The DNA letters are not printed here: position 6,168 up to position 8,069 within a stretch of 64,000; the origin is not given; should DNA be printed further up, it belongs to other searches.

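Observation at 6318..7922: Elp3 homolog (radical-SAM + GNAT) in a bacterial context, with coding-strand composition unlike its neighbours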

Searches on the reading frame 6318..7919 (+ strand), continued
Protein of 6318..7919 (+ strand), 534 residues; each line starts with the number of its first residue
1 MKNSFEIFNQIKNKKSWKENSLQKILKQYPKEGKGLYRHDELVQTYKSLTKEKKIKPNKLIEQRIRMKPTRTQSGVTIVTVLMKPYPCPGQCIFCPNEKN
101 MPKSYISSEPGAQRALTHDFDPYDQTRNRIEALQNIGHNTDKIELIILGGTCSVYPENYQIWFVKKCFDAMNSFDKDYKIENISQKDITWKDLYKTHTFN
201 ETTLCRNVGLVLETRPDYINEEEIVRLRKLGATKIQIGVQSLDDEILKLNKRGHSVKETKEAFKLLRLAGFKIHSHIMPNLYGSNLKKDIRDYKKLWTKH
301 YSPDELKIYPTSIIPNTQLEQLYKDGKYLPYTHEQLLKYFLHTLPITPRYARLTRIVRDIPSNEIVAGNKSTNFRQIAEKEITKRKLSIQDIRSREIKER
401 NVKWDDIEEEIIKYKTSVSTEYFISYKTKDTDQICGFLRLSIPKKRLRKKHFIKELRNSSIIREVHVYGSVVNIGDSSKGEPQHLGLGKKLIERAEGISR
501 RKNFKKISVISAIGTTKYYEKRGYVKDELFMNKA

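Call 9: find_homologous_proteins(query=window:6318-7919:+, max_evalue=1e-10)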
Query window:6318-7919:+ (534 aa): 7999 proteins with E <= 1e-10 among 8000 candidates; the best 120 are listed.
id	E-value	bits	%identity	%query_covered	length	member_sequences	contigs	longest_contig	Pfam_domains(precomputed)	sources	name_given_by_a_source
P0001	0.0e+0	1208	100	100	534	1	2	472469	PF16199.11,PF04055.28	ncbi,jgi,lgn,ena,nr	ncbi:tRNA uridine(34) 5-carboxymethylaminomethyl modification radical SAM/GNAT enzyme Elp3 [bacteriu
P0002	0.0e+0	1023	84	100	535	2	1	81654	PF16199.11,PF04055.28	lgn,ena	-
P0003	2.6e-284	962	78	100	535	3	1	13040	PF16199.11,PF04055.28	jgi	-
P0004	7.7e-273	924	74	100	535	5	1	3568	PF16199.11,PF04055.28,PF00583.32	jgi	jgi:elongator complex protein 3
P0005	3.3e-272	922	75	100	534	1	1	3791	PF16199.11,PF04055.28,PF00583.32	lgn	-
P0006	6.4e-270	914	73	100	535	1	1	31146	PF13673.14,PF16199.11,PF04055.28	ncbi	-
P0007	1.3e-269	913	73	100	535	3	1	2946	PF16199.11,PF04055.28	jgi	jgi:elongator complex protein 3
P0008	1.4e-269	913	74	100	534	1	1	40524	PF16199.11,PF04055.28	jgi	jgi:elongator complex protein 3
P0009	2.9e-269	912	75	96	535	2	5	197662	PF13673.14,PF16199.11,PF04055.28,PF13508.14,PF00583.32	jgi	jgi:elongator complex protein 3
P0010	4.5e-269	911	74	100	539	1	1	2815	PF16199.11,PF04055.28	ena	-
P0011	3.9e-267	905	74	100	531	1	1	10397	PF16199.11,PF04055.28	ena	-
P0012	5.7e-267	904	73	100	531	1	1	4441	PF16199.11,PF04055.28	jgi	-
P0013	5.9e-267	904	74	100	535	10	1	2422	PF16199.11,PF04055.28,PF00583.32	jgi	jgi:elongator complex protein 3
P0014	4.9e-266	901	72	100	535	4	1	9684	PF16199.11,PF04055.28,PF00583.32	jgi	jgi:elongator complex protein 3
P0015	2.9e-265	899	73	100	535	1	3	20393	PF13673.14,PF16199.11,PF04055.28,PF00583.32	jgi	jgi:elongator complex protein 3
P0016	3.2e-264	895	73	99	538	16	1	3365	PF13673.14,PF16199.11,PF04055.28,PF00583.32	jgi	jgi:elongator complex protein 3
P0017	4.3e-264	895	72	100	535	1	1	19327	PF16199.11,PF04055.28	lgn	-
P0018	6.8e-264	894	72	100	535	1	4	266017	PF16199.11,PF04055.28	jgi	jgi:elongator complex protein 3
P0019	8.9e-264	894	72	100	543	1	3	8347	PF16199.11,PF04055.28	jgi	jgi:elongator complex protein 3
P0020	9.2e-264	894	72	100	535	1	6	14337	PF13673.14,PF16199.11,PF04055.28,PF13508.14,PF00583.32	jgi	jgi:elongator complex protein 3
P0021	1.2e-263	894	73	100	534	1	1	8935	PF16199.11,PF04055.28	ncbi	-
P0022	1.4e-263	893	72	100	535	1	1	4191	PF16199.11,PF04055.28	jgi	jgi:elongator complex protein 3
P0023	1.7e-262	890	73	100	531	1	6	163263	PF13673.14,PF16199.11,PF04055.28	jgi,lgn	jgi:elongator complex protein 3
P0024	6.4e-262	888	70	100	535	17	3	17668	PF16199.11,PF04055.28,PF00583.32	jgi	jgi:elongator complex protein 3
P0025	7.7e-262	888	71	100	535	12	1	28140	PF16199.11,PF04055.28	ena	-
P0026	9.5e-262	887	71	100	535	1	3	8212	PF16199.11,PF04055.28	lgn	-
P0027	1.1e-261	887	73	100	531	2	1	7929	PF16199.11,PF04055.28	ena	-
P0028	1.4e-261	887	71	100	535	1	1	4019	PF16199.11,PF04055.28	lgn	-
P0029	7.2e-261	884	71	100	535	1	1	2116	PF16199.11,PF04055.28,PF00583.32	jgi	jgi:elongator complex protein 3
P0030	3.3e-260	882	70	100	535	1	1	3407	PF13673.14,PF16199.11,PF04055.28,PF00583.32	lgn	-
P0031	3.0e-259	879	71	100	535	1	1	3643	PF16199.11,PF04055.28,PF00583.32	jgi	jgi:elongator complex protein 3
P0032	8.4e-256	868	72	99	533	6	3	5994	PF16199.11,PF04055.28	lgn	-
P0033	3.6e-255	866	71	100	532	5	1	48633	PF16199.11,PF04055.28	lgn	-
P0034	3.2e-253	859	72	100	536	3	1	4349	PF16199.11,PF04055.28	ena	-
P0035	9.4e-253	858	70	100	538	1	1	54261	PF16199.11,PF04055.28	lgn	-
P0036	2.9e-252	856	71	100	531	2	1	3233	PF16199.11,PF04055.28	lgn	-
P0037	6.2e-252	855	71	99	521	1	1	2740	PF16199.11,PF04055.28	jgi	jgi:elongator complex protein 3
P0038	7.5e-252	855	71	100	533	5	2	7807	PF16199.11,PF04055.28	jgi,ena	-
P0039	1.2e-251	854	72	100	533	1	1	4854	PF16199.11,PF04055.28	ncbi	-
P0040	1.3e-251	854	70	100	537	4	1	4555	PF16199.11,PF04055.28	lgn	-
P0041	2.9e-251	853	72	100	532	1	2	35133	PF16199.11,PF04055.28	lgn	-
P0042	6.3e-251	852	71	100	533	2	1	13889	PF16199.11,PF04055.28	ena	-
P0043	9.2e-251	851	71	100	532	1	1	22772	PF16199.11,PF04055.28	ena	-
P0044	1.4e-250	850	71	99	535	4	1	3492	PF16199.11,PF04055.28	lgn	-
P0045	1.5e-250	850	70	100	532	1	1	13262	PF16199.11,PF04055.28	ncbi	-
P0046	2.6e-250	850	71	100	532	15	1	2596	PF16199.11,PF04055.28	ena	-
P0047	2.9e-250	849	72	99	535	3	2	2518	PF16199.11,PF04055.28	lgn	-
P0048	3.4e-250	849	70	100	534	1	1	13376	PF16199.11,PF04055.28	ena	-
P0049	6.3e-250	848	70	100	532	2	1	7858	PF16199.11,PF04055.28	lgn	-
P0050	1.3e-249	847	71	100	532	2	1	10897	PF16199.11,PF04055.28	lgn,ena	-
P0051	1.5e-249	847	69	100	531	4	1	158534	PF16199.11,PF04055.28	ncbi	-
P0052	2.9e-249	846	70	100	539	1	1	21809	PF16199.11,PF04055.28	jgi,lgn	-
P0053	4.0e-249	846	71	99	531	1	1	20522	PF16199.11,PF04055.28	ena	-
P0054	4.8e-249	845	70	100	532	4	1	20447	PF16199.11,PF04055.28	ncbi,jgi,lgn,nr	ncbi:MAG: tRNA uridine(34) 5-carboxymethylaminomethyl modification radical SAM/GNAT enzyme Elp3 [Can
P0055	8.0e-249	845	70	100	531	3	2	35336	PF16199.11,PF04055.28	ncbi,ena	-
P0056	8.7e-249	844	71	100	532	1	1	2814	PF16199.11,PF04055.28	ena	-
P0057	1.5e-248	844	70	100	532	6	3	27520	PF16199.11,PF04055.28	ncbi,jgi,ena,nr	ncbi:MAG TPA: tRNA uridine(34) 5-carboxymethylaminomethyl modification radical SAM/GNAT enzyme Elp3 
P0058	2.3e-248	843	71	100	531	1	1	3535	PF16199.11,PF04055.28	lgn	-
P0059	2.5e-248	843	70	99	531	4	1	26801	PF16199.11,PF04055.28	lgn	-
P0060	1.0e-247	841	70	100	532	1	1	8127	PF16199.11,PF04055.28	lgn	-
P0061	1.9e-247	840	69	100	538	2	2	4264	PF16199.11,PF04055.28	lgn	-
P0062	6.6e-247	838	70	100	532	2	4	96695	PF16199.11,PF04055.28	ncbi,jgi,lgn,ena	-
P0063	1.0e-246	838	70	100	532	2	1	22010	PF16199.11,PF04055.28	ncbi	-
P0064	1.5e-246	837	70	100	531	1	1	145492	PF16199.11,PF04055.28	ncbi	-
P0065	1.8e-246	837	70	100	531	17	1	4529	PF16199.11,PF04055.28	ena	-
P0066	5.7e-246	835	70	100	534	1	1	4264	PF16199.11,PF04055.28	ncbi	-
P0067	1.7e-245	834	69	100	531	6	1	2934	PF16199.11,PF04055.28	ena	-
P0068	8.0e-244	828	69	99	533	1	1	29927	PF16199.11,PF04055.28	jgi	jgi:elongator complex protein 3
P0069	8.2e-244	828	69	99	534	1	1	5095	PF16199.11,PF04055.28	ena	-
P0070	8.7e-244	828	70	99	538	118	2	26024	PF16199.11,PF04055.28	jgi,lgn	-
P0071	1.0e-243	828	69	99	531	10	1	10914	PF16199.11,PF04055.28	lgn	-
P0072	1.2e-243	828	69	99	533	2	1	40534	PF16199.11,PF04055.28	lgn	-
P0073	1.7e-242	824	69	99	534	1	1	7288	PF16199.11,PF04055.28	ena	-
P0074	3.1e-241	820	68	100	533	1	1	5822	PF16199.11,PF04055.28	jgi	-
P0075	3.8e-241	819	68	99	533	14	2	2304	PF16199.11,PF04055.28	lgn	-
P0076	1.0e-239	815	68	100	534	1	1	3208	PF16199.11,PF04055.28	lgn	-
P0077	4.1e-238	809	68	99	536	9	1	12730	PF16199.11,PF04055.28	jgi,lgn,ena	-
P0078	4.6e-238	809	67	100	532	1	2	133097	PF16199.11,PF04055.28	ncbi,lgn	-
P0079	5.9e-238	809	68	98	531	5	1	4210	PF16199.11,PF04055.28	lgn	-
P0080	1.5e-237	807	68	98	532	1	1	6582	PF16199.11,PF04055.28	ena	-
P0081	2.9e-237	806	68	98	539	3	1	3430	PF16199.11,PF04055.28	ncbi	-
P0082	1.4e-236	804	67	100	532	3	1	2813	PF16199.11,PF04055.28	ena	-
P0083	1.7e-236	804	67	100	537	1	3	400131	PF16199.11,PF04055.28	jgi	jgi:elongator complex protein 3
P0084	1.3e-235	801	68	100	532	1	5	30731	PF16199.11,PF04055.28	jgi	jgi:elongator complex protein 3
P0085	2.5e-233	793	66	98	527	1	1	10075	PF16199.11,PF04055.28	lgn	-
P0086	7.6e-233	792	73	87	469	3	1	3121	PF16199.11,PF04055.28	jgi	jgi:elongator complex protein 3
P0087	9.3e-233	792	67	100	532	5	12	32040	PF16199.11,PF04055.28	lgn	-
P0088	3.2e-229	780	74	85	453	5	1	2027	PF16199.11,PF04055.28,PF00583.32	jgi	jgi:elongator complex protein 3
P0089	2.6e-223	760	65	99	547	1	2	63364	PF16199.11,PF04055.28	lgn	-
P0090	1.2e-222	758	76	81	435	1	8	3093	PF13673.14,PF16199.11,PF04055.28,PF13508.14,PF00583.32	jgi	jgi:elongator complex protein 3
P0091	1.4e-221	755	64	99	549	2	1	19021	PF16199.11,PF04055.28,PF00583.32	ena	-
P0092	1.9e-221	754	69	91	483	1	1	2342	PF16199.11,PF04055.28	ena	-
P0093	4.7e-221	753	64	99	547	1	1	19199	PF16199.11,PF04055.28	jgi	jgi:elongator complex protein 3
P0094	1.3e-218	745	62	99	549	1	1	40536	PF16199.11,PF04055.28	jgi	jgi:elongator complex protein 3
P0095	4.2e-214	730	60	100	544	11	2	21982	PF16199.11,PF04055.28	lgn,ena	-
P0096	3.1e-213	727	62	99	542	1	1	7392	PF16199.11,PF04055.28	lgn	-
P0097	3.4e-211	720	58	100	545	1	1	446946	PF16199.11,PF04055.28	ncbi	ncbi:MAG: elongator complex protein 3 [Candidatus Dojkabacteria bacterium]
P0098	1.3e-210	719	62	99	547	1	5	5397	PF16199.11,PF04055.28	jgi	jgi:elongator complex protein 3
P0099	1.5e-210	718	61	99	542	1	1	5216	PF16199.11,PF04055.28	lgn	-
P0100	6.7e-210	716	62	99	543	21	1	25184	PF16199.11,PF04055.28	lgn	-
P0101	9.8e-210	716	62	99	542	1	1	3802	PF16199.11,PF04055.28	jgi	-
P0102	6.4e-209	713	59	99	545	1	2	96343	PF16199.11,PF04055.28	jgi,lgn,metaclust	metaclust:\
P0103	7.4e-209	713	62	99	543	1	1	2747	PF16199.11,PF04055.28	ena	-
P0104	1.1e-208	712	61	99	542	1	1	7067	PF16199.11,PF04055.28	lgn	-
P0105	1.5e-208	712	61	99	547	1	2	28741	PF16199.11,PF04055.28,PF00583.32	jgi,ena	jgi:elongator complex protein 3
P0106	2.0e-208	711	61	99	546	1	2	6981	PF16199.11,PF04055.28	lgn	-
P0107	5.7e-208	710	61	99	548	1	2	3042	PF16199.11,PF04055.28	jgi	jgi:elongator complex protein 3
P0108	7.5e-208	709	60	99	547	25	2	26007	PF16199.11,PF04055.28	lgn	-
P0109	7.9e-208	709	62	99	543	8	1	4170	PF16199.11,PF04055.28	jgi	-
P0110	1.3e-207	709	61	97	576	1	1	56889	PF16199.11,PF04055.28,PF00583.32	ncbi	-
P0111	1.3e-207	709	59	99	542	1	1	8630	PF16199.11,PF04055.28,PF00583.32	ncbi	-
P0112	1.5e-207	708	61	100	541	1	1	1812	PF16199.11,PF04055.28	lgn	-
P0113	1.9e-207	708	61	99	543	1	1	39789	PF16199.11,PF04055.28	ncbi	-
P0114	2.0e-207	708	61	99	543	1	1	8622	PF16199.11,PF04055.28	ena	-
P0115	6.5e-207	706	61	99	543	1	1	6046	PF16199.11,PF04055.28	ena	-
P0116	7.2e-207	706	60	99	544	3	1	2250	PF16199.11,PF04055.28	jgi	-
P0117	1.1e-206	706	61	97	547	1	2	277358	PF16199.11,PF04055.28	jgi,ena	-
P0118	1.2e-206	705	61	99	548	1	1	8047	PF16199.11,PF04055.28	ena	-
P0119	1.4e-206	705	61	99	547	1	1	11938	PF16199.11,PF04055.28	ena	-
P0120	1.4e-206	705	57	99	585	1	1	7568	PF16199.11,PF04055.28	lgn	-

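Call 10: find_related_loci(query=window:6318-7919:+, collection=genome_contigs, flank=10000)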
Query window:6318-7919:+ (534 aa) in genome_contigs; peptide patterns used: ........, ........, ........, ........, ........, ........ (x = any residue, [..] = any of these).
163 stretches matched a pattern; 16 encode a relative of the query (tblastn E <= 1e-3); 16 distinct loci.
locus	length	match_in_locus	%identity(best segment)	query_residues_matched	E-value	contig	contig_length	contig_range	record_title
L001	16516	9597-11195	84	1-533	0e+0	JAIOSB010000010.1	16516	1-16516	MAG: bacterium isolate SMBSF33 bin_103_k127_318762, whole genome shotgun sequence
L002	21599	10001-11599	73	1-533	0e+0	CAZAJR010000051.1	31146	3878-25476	MAG TPA_asm: uncultured Candidatus Saccharibacteria bacterium isolate SRP067234_co1_14 genome assembly, contig: k99_1015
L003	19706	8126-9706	73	7-533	0e+0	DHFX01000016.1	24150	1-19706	MAG TPA_asm: Candidatus Dojkabacteria bacterium UBA4813 UBA4813_contig_933, whole genome shotgun sequence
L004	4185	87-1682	60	6-534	0e+0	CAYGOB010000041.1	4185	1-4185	MAG TPA_asm: uncultured Candidatus Saccharibacteria bacterium isolate ERP113451_co4_79 genome assembly, contig: NODE_183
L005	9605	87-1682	60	6-534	0e+0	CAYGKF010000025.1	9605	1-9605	MAG TPA_asm: uncultured Candidatus Saccharibacteria bacterium isolate ERP113451_co4_183 genome assembly, contig: NODE_48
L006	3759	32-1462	63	61-533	0e+0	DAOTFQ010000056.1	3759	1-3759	MAG TPA_asm: Candidatus Dojkabacteria bacterium isolate AMR_MDS_3099 NODE_28939_length_3759_cov_3.216253, whole genome s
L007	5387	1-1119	60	166-534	9e-144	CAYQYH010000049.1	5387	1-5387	MAG TPA_asm: uncultured Candidatus Saccharibacteria bacterium isolate SRP067234_co1_238 genome assembly, contig: k99_207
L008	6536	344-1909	44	41-533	5e-140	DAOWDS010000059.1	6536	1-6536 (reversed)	MAG TPA_asm: Candidatus Moraniibacteriota bacterium isolate CSMAG_1919 CSMAG_1919_k141_3154204_length_6536_cov_9.9704, w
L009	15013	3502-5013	46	41-533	5e-133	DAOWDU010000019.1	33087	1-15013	MAG TPA_asm: bacterium isolate CSMAG_1921 CSMAG_1921_k141_2527228_length_33087_cov_24.2785, whole genome shotgun sequenc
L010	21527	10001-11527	44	59-531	8e-132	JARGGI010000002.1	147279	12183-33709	MAG: Patescibacteria group bacterium isolate C14-28 NODE_2_length_147279_cov_21.591500, whole genome shotgun sequence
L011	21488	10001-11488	43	41-533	2e-121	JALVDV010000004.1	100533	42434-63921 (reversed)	MAG: Candidatus Moraniibacteriota bacterium isolate 134-614_metabat2_scaf2bin.060 134-614_scaffold_22_c1, whole genome s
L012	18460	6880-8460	42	41-534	1e-133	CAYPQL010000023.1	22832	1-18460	MAG TPA_asm: uncultured Candidatus Saccharibacteria bacterium isolate SRP256446_co1_206 genome assembly, contig: NODE_61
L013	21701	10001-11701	38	41-531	1e-107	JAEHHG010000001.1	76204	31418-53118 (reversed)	Candidatus Gracilibacteria bacterium S5_H10 S5_H10__1, whole genome shotgun sequence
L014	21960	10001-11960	44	41-533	1e-101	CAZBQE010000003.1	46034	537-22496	MAG TPA_asm: uncultured Candidatus Peribacteria bacterium isolate SRP192927_co6_144 genome assembly, contig: NODE_1153_l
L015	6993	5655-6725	47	41-382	2e-98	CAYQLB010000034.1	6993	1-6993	MAG TPA_asm: uncultured Candidatus Peribacteria bacterium isolate SRP263991_co1_302 genome assembly, contig: NODE_18173_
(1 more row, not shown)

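Call 11: list_cluster_members(proteins=[P0001, P0054, P0057, P0006, P0021, P0051, P0064, P0078, P0097, P0110])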
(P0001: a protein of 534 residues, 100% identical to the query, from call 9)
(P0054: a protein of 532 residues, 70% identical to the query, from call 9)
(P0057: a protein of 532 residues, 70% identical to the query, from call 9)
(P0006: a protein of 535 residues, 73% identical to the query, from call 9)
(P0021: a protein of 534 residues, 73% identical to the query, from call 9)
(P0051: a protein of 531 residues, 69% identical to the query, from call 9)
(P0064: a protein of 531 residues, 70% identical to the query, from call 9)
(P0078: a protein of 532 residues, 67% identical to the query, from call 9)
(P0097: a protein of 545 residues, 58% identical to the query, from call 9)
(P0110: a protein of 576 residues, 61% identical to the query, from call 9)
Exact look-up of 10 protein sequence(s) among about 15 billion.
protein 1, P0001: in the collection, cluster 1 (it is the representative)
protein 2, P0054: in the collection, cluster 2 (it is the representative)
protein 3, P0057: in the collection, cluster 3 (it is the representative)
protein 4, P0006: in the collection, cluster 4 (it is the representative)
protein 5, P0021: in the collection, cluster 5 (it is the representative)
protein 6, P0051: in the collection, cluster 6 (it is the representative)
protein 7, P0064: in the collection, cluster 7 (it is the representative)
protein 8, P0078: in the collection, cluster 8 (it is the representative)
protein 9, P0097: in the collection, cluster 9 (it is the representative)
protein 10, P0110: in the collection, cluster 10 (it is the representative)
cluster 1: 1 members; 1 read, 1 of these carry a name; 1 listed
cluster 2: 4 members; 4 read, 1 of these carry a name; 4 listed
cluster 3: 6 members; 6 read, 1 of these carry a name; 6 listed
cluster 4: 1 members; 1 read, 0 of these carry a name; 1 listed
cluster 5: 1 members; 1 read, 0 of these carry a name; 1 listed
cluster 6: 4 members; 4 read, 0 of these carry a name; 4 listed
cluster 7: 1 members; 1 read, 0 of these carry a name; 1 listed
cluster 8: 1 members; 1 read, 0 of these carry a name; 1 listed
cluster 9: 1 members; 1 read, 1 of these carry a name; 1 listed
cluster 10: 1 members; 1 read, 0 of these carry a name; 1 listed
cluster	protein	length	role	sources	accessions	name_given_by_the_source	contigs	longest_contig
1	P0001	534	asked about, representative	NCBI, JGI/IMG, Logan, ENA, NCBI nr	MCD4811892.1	tRNA uridine(34) 5-carboxymethylaminomethyl modification radical SAM/GNAT enzyme Elp3 ...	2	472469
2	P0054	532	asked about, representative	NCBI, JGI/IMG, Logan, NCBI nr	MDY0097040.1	MAG: tRNA uridine(34) 5-carboxymethylaminomethyl modification radical SAM/GNAT enzyme ... | elongator complex protein 3 | tRNA uridine(34) 5-carboxymethylaminomethyl modification radical SAM/GNAT enzyme Elp3 ...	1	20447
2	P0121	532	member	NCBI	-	-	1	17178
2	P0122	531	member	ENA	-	-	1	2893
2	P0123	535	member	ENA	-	-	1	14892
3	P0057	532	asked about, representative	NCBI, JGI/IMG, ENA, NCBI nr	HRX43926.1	MAG TPA: tRNA uridine(34) 5-carboxymethylaminomethyl modification radical SAM/GNAT enzyme ... | tRNA uridine(34) 5-carboxymethylaminomethyl modification radical SAM/GNAT enzyme Elp3 ...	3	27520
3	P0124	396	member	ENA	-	-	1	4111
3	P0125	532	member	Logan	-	-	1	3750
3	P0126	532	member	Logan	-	-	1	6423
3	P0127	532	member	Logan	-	-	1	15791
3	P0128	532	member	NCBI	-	-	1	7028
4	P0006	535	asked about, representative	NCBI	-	-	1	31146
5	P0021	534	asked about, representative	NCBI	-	-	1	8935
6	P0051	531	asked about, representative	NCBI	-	-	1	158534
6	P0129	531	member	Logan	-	-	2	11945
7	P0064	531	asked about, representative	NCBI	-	-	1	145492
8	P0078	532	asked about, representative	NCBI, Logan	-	-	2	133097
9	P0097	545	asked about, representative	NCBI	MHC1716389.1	MAG: elongator complex protein 3 [Candidatus Dojkabacteria bacterium]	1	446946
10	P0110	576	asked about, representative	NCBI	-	-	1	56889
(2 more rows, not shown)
